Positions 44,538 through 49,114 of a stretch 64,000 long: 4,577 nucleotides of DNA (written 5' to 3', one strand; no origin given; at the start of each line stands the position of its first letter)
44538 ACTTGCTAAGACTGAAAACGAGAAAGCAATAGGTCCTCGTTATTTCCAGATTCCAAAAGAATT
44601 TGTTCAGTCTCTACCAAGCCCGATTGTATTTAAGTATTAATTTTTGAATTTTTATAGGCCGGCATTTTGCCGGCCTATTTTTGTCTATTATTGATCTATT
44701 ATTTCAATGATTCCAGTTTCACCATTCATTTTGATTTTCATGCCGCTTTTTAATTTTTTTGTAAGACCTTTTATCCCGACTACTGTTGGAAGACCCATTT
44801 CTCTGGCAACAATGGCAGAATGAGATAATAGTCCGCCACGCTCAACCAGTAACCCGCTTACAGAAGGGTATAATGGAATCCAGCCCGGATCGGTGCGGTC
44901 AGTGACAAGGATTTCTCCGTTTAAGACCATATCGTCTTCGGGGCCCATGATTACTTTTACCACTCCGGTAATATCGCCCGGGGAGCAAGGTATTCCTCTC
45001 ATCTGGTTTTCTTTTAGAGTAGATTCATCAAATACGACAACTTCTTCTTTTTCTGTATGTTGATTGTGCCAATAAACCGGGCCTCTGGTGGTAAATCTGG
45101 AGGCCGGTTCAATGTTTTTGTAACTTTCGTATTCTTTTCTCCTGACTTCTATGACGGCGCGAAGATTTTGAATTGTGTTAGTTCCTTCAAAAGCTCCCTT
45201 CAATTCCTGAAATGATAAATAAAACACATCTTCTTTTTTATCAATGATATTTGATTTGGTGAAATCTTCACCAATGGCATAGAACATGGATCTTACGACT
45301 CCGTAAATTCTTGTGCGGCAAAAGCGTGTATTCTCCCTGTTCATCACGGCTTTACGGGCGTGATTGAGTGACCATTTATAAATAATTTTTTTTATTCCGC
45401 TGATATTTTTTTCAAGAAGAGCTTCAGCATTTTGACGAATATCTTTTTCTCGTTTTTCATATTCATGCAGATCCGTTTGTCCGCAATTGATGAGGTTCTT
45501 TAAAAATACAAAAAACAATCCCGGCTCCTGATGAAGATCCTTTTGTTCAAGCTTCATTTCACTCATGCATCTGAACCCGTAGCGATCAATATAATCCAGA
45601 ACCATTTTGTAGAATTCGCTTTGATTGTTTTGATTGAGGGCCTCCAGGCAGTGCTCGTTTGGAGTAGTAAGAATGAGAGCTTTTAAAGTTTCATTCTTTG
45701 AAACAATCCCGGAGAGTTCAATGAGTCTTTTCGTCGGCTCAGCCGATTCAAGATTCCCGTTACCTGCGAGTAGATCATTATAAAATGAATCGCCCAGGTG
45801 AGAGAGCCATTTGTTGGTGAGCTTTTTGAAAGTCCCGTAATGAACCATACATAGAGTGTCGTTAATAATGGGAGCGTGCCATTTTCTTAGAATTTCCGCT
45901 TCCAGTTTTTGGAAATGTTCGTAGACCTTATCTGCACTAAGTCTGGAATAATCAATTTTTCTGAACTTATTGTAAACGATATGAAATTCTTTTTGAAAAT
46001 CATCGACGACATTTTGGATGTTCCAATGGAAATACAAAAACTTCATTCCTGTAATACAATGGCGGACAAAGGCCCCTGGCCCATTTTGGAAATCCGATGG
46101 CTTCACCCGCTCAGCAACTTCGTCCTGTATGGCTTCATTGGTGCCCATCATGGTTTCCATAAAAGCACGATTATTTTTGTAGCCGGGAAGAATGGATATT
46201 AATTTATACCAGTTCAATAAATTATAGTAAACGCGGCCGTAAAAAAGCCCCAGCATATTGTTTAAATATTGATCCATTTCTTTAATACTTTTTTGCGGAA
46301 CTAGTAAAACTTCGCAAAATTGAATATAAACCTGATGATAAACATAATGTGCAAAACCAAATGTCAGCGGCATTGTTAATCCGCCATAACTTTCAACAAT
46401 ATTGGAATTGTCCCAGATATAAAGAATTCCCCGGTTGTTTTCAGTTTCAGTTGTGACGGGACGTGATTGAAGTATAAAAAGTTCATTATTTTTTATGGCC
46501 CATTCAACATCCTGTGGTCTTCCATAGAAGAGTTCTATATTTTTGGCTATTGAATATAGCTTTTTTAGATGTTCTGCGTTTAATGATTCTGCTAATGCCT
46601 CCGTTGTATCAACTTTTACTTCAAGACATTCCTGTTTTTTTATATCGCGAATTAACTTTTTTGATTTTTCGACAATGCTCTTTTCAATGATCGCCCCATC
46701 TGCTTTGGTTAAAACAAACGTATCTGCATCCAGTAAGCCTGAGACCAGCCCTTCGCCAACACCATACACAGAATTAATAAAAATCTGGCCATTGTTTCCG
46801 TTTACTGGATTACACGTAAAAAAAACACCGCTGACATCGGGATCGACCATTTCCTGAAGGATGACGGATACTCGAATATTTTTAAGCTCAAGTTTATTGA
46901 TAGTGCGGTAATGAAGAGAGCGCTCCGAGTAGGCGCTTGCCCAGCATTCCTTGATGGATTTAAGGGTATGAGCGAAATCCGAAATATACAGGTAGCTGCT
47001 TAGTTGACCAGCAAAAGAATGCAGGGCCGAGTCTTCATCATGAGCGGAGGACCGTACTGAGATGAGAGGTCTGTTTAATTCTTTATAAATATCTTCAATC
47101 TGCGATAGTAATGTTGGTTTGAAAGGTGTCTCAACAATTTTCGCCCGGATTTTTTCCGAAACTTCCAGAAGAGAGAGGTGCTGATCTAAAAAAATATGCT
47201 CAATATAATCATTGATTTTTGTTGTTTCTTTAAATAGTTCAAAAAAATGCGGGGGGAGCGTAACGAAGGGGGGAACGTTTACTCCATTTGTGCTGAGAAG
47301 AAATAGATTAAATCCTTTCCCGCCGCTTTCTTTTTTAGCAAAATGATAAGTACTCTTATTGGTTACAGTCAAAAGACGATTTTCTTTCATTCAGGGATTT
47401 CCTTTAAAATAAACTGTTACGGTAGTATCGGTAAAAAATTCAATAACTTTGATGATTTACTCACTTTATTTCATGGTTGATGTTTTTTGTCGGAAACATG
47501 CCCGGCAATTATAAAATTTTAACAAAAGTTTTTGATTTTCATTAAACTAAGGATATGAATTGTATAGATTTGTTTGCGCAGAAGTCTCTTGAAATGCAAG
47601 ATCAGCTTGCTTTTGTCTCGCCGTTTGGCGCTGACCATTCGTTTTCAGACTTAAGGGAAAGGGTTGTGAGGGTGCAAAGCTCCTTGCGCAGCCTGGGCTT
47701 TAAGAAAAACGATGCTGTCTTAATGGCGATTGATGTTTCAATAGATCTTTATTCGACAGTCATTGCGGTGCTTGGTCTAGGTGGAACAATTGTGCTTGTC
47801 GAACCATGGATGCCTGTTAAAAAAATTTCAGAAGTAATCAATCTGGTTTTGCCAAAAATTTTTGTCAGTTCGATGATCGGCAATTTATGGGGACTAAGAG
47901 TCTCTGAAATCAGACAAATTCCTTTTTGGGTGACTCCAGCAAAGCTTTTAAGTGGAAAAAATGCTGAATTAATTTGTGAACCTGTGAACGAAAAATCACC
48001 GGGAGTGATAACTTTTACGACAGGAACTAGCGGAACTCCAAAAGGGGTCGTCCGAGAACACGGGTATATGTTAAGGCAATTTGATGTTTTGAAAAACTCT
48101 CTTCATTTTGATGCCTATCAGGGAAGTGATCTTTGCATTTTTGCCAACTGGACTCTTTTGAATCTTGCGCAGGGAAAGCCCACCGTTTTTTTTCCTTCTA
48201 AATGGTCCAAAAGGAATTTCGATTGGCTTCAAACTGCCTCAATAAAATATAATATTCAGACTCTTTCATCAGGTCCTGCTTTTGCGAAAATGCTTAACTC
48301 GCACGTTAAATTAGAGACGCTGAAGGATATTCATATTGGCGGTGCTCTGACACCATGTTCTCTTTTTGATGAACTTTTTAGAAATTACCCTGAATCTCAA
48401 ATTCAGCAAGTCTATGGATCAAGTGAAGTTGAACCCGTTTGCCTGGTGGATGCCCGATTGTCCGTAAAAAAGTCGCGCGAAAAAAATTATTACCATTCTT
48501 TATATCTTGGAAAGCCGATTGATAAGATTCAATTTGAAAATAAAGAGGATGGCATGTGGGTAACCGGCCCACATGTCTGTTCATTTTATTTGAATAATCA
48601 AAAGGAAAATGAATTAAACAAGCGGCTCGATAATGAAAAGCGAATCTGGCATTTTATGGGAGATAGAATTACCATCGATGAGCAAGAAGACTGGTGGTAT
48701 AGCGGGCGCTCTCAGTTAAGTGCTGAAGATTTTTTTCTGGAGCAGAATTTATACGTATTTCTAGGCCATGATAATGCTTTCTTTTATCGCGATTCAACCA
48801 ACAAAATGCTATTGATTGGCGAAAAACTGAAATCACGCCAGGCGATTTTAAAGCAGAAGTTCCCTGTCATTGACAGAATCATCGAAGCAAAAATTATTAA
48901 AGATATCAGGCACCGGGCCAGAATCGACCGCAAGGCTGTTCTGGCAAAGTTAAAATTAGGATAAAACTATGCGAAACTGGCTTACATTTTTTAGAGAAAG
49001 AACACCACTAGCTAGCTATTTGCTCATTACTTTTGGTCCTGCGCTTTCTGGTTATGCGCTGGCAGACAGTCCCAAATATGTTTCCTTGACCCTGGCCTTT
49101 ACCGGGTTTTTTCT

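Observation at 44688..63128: Uncharacterized 15-gene lipid biosynthesis/tailoring cluster (candidate novel membrane-lipid pathway)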

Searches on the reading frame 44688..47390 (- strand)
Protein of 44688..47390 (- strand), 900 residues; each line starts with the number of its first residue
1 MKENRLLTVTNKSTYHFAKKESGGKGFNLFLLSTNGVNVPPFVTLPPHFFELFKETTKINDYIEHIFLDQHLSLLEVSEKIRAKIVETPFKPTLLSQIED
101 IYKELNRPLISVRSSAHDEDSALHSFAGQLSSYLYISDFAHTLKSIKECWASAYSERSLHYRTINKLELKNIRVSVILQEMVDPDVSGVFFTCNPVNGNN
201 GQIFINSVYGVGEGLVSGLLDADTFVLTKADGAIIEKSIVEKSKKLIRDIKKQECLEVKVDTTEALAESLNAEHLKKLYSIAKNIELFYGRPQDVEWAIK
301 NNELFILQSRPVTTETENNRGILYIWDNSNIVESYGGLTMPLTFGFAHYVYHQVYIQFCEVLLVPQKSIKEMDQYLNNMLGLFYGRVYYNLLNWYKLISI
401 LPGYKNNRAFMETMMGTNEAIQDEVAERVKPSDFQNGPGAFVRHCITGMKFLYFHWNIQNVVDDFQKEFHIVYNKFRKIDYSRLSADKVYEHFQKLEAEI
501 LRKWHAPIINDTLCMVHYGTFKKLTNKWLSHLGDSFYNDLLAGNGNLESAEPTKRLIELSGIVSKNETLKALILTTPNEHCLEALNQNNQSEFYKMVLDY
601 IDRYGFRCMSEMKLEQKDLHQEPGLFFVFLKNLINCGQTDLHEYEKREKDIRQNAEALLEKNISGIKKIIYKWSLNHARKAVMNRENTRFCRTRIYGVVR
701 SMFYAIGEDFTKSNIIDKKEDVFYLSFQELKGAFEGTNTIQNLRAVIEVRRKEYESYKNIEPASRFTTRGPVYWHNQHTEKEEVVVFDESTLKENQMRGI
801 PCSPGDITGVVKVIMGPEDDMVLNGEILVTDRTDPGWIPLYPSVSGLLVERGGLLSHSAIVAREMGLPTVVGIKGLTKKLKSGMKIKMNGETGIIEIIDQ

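Call 3: search_protein_families(library=pfam, proteins=[window:44688-47390:-], max_evalue=0.001)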
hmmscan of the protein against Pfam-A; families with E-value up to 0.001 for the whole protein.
window:44688-47390:- (900 aa): 2 families
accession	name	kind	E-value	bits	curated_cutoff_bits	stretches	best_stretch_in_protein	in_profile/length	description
PF01326.24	PPDK_N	-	9.1e-78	262.2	27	1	22-319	4-316/328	Pyruvate phosphate dikinase, AMP/ATP-binding domain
PF00391.29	PEP-utilizers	-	7.9e-23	80.3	23.1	1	824-893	3-72/72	PEP-utilising enzyme, mobile domain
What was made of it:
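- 44688..47390 (-): Cluster I, G1: Rph/PigC-type ATP-dependent dikinase (PPDK_N ATP-grasp, central Rph-type domain, C-terminal swivelling phospho-His domain). Predicted phospho-His is His857 (codon 44820-44822). Pfam, call 3.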

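Call 5: search_protein_families(library=ncbifam, proteins=[window:44688-47390:-], max_evalue=0.01)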
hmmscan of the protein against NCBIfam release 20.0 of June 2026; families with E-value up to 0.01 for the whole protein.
window:44688-47390:- (900 aa): 27 families (the best 25 are shown)
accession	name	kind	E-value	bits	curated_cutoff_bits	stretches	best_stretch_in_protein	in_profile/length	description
NF004881.0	PRK06241.2-2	equivalog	0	1038.1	883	1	8-899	5-891/898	phosphoenolpyruvate synthase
NF004883.0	PRK06241.2-4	equivalog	7e-186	620.1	1063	1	9-895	19-910/928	phosphoenolpyruvate synthase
NF004882.0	PRK06241.2-3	equivalog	1.3e-128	430.3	850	1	19-899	9-820/827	phosphoenolpyruvate synthase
NF004877.0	PRK06241.1-2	subfamily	6.3e-117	392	866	2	20-314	17-314/869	phosphoenolpyruvate synthase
NF004878.0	PRK06241.1-3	subfamily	1.4e-116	390.7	945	2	21-314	18-313/891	phosphoenolpyruvate synthase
NF052632.1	undecylprod_RedH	equivalog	2.5e-110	369.8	1350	1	15-899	10-879/880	undecylprodigiosin ligase RedH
NF052631.1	prodigiosin_PigC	equivalog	1e-108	364.5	1300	1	17-897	11-881/883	prodigiosin ligase PigC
NF041857.1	RIF_Ptrans_rph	equivalog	1.2e-103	348.1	999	2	21-314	16-312/864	rifamycin-inactivating phosphotransferase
NF004879.0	PRK06241.1-4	equivalog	7.7e-99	332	976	2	23-314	20-314/868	phosphoenolpyruvate synthase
NF005057.0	PRK06464.1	equivalog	7.1e-93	312.1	598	2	22-319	21-342/798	phosphoenolpyruvate synthase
TIGR01418.1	PEP_synth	equivalog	6.4e-91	305.9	739.75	2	23-320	17-337/784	pyruvate, water dikinase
NF004880.0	PRK06241.2-1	equivalog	2.6e-74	250.6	972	2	20-314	16-282/837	phosphoenolpyruvate synthase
NF000283.1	RPH_KJ151292.1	equivalog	3.4e-66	224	1700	2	20-314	18-315/865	rifamycin-inactivating phosphotransferase Rph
NF006153.0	PRK08296.1-5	subfamily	3.3e-26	91.8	578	1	484-899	168-607/608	hypothetical protein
NF004508.0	PRK05849.1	equivalog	3.8e-24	84.7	501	3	668-897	576-787/789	hypothetical protein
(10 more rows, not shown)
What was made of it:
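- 44688..47390 (-): NCBIfam, call 5: NF004881 at 1038 bits (above its cut-off); PigC, RedH and Rph models far below theirs.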

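Call 42: find_homologous_proteins(query=window:44688-47390:-, max_evalue=1e-20)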
Query window:44688-47390:- (900 aa): 4532 proteins with E <= 1e-20 among 8000 candidates; the best 120 are listed.
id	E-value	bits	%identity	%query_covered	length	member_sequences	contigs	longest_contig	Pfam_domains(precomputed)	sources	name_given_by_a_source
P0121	0.0e+0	2068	100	100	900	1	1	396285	PF00391.30,PF01326.25,PF27448.1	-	-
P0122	0.0e+0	1866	89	100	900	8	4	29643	PF00391.30,PF01326.25,PF27448.1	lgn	-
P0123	0.0e+0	1848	89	100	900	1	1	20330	PF00391.30,PF01326.25,PF27448.1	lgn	-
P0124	0.0e+0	1838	88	100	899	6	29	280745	PF00391.30,PF01326.25,PF27448.1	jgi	jgi:phosphoenolpyruvate synthase/pyruvate phosphate dikinase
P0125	0.0e+0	1818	87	100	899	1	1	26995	PF00391.30,PF01326.25,PF27448.1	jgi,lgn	jgi:pyruvate,water dikinase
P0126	0.0e+0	1814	86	100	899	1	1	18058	PF00391.30,PF01326.25,PF27448.1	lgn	-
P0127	0.0e+0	1743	83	100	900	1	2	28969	PF00391.30,PF01326.25,PF27448.1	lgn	-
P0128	0.0e+0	1732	83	99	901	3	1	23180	PF00391.30,PF01326.25,PF27448.1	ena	-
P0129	0.0e+0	1724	82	100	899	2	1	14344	PF00391.30,PF01326.25,PF27448.1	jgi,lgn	jgi:pyruvate,water dikinase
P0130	0.0e+0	1689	80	100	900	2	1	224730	PF00391.30,PF01326.25,PF27448.1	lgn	-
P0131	0.0e+0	1681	80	100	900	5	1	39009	PF00391.30,PF01326.25,PF27448.1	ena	-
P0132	0.0e+0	1680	80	100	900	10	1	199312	PF00391.30,PF01326.25,PF27448.1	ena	-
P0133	0.0e+0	1661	79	100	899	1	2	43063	PF00391.30,PF01326.25,PF27448.1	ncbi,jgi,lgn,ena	jgi:pyruvate,water dikinase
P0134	0.0e+0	1628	77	100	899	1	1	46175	PF00391.30,PF01326.25,PF27448.1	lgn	-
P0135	0.0e+0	1613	77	100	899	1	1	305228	PF00391.30,PF01326.25,PF27448.1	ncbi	-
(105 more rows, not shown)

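Call 70: search_solved_structures(query=window:44688-47390:-, max_evalue=1e-10)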
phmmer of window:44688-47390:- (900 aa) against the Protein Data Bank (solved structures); distinct sequences matched with E-value up to 1e-10: 8.
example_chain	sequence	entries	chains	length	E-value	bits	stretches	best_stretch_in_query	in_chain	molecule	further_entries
5fbs_A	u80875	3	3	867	1.3e-82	281.6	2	22-314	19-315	Phosphoenolpyruvate synthase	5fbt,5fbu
5hv1_A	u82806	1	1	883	1.5e-82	281.5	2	22-314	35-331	Phosphoenolpyruvate synthase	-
5hv2_A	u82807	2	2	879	1.5e-82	281.5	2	22-314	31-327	Phosphoenolpyruvate synthase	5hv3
8a8e_A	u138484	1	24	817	4.3e-57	197.2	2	60-317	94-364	Phosphoenolpyruvate synthase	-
9dae_A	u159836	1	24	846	3.5e-55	190.9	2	23-302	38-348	Phosphoenolpyruvate synthase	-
2ols_A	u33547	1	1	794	9.5e-45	156.4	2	30-322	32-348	Phosphoenolpyruvate synthase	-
5hv6_A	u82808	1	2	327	7.5e-42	146.8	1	22-314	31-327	Phosphoenolpyruvate synthase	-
9goj_A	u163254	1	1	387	7.8e-29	103.7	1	106-314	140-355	Phosphoenolpyruvate synthase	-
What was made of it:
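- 44688..47390 (-): Best solved relative is Listeria Rph 5fbs, 1.3e-82 (call 70).
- Closest known: Rifampin phosphotransferase. Same: The closest solved structure to G1 (1.3e-82), with the same three-part architecture (calls 42, 70).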

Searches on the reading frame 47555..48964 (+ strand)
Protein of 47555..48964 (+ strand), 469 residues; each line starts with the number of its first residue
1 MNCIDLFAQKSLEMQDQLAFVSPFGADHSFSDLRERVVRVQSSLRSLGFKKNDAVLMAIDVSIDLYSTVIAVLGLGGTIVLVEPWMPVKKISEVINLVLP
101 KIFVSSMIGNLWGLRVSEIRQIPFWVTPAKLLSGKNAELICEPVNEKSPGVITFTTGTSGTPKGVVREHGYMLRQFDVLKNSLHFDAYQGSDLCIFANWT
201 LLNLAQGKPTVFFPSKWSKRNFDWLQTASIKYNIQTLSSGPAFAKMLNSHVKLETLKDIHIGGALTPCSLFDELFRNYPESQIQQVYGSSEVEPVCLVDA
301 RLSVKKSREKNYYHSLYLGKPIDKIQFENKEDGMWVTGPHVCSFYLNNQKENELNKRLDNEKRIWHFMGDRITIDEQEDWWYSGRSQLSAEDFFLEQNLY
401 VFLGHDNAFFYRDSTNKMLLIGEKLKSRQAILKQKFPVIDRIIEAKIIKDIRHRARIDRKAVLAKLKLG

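Call 3: search_protein_families(library=pfam, proteins=[window:47555-48964:+], max_evalue=0.001)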
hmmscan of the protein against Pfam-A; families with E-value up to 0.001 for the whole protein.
window:47555-48964:+ (469 aa): 1 family
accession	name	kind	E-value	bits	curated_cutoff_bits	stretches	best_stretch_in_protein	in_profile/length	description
PF00501.34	AMP-binding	-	6.8e-27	94.7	29.9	1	14-308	8-336/384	AMP-binding enzyme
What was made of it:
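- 47555..48964 (+): Cluster I, G2: stand-alone adenylate-forming (ANL) ligase with no carrier domain. AMP-binding 6.8e-27 (call 3).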

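Call 5: search_protein_families(library=ncbifam, proteins=[window:47555-48964:+], max_evalue=0.01)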
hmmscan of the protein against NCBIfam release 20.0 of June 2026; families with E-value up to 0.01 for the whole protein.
window:47555-48964:+ (469 aa): 59 families (the best 25 are shown)
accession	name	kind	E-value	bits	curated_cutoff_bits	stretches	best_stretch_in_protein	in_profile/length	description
NF006754.0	PRK09274.1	equivalog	3.4e-46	157.6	478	2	27-327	41-364/555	fatty acid CoA ligase family protein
TIGR01733.1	AA-adenyl-dom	subfamily_domain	4e-23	81.9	317.4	1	29-385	1-377/409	amino acid adenylation domain-containing protein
NF045786.1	OlefBLtnSynXan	equivalog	8.1e-21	74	900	2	145-310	167-335/544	olefin beta-lactone synthetase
NF045785.1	OlefBLtnSynShew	equivalog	2.8e-20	72.2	850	3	145-327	173-364/552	olefin beta-lactone synthetase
NF004837.0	PRK06187.1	subfamily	3.2e-15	55.4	476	1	129-376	152-412/531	long-chain-fatty-acid--CoA ligase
NF003417.0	PRK04813.1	subfamily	8.6e-14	51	476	1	15-386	16-398/505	D-alanine--poly(phosphoribitol) ligase subunit DltA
TIGR01734.1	D-ala-DACP-lig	equivalog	4.3e-11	42.1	559.85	1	15-386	13-397/504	D-alanine--poly(phosphoribitol) ligase subunit DltA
TIGR01923.1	menE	equivalog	9.1e-11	41.3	330.15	1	29-187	1-153/442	o-succinylbenzoate--CoA ligase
NF047394.1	AcylCoAsynMbcS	equivalog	6.8e-10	38.2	850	1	29-173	43-196/525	acyl-CoA synthetase MbcS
NF002937.0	PRK03584.1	subfamily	1e-09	37.1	639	1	134-245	252-369/657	acetoacetate--CoA ligase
NF004114.0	PRK05605.1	equivalog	2.6e-09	36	766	1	9-86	41-118/575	long-chain-fatty-acid--CoA ligase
NF004758.0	PRK06087.1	equivalog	2.8e-09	35.9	736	1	248-385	297-432/548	medium-chain fatty-acid--CoA ligase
NF005857.1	PRK07786.1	exception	1.6e-08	33.5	733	1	14-298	21-327/513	fatty-acid--CoA ligase FadD5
NF003313.0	PRK04319.1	equivalog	1.8e-08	33.1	729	1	129-179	191-241/574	acetate--CoA ligase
NF006182.0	PRK08316.1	subfamily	1.2e-07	30.6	663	1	250-302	282-334/523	fatty acyl-CoA synthetase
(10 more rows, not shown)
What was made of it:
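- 47555..48964 (+): PRK09274 fatty-acid-CoA-ligase family 3e-46, below cut-off (call 5).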

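Call 71: search_solved_structures(query=window:47555-48964:+, max_evalue=1e-8)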
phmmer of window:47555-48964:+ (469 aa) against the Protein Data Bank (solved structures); distinct sequences matched with E-value up to 1e-8: 6.
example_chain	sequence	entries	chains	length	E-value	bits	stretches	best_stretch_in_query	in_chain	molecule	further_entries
6mfy_A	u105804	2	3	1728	1.6e-17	66.7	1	29-322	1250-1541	Linear gramicidin synthase subunit A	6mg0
9be3_A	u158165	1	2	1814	1.9e-17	66.4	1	29-322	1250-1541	Linear gramicidin synthase subunit A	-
9be4_A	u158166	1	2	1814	1.9e-17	66.4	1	29-322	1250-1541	Linear gramicidin synthase subunit A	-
6mfz_A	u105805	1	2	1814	1.9e-17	66.4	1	29-322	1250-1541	Linear gramicidin synthase subunit A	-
9meh_A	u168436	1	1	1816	1.9e-17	66.4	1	29-322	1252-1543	Linear gramicidin synthase subunit A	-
8xjz_C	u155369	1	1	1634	2.8e-09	39.5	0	29-169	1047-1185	Peptide synthetase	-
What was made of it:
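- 47555..48964 (+): Best solved relative is an LgrA adenylation domain, 1.6e-17 (call 71).
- The closest solved relative of G2 is an amino-acid adenylation domain (call 71), so its substrate may not be a fatty acid. G2 resembles NRPS adenylation domains (call 71).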
